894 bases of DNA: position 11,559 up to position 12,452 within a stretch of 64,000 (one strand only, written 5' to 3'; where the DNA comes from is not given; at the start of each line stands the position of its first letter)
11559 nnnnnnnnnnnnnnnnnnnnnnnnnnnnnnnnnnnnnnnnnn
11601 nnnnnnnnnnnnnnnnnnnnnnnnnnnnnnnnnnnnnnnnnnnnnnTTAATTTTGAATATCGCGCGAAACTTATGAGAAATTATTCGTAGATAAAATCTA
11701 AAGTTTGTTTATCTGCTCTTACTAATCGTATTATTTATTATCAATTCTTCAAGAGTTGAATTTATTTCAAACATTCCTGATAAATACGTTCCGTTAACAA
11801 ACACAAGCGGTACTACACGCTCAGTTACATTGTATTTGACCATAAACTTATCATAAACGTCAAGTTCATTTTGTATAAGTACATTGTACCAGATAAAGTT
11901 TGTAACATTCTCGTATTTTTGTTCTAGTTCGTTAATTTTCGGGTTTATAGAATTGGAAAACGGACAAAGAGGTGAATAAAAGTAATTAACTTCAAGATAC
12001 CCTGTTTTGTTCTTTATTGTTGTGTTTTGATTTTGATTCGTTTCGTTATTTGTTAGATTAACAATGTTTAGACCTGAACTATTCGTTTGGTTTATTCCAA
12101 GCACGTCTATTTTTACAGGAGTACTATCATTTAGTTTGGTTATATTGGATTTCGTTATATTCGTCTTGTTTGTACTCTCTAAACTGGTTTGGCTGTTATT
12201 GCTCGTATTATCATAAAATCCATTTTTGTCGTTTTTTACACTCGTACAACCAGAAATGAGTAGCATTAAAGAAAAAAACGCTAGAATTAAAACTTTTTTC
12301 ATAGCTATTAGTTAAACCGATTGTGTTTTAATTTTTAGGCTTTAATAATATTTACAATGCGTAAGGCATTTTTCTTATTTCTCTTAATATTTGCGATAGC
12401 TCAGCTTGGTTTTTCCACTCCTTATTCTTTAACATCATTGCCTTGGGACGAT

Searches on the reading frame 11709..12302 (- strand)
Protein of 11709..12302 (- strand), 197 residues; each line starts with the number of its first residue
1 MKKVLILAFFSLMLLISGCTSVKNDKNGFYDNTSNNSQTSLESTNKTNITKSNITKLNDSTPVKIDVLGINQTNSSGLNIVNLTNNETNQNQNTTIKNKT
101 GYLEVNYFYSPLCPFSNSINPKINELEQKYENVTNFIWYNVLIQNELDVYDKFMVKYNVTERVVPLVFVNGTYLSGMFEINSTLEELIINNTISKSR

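Call 12: search_protein_families(library=pfam, proteins=[window:11709-12302:-], max_evalue=0.01)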
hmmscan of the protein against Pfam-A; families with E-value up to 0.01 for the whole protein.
window:11709-12302:- (197 aa): 2 families
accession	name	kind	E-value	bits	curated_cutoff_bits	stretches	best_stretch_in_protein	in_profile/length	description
PF01323.26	DSBA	-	0.0017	18.6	25.6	1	105-146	2-42/191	DSBA-like thioredoxin domain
PF00085.26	Thioredoxin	-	0.0019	18.6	23.5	1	88-156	6-71/103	Thioredoxin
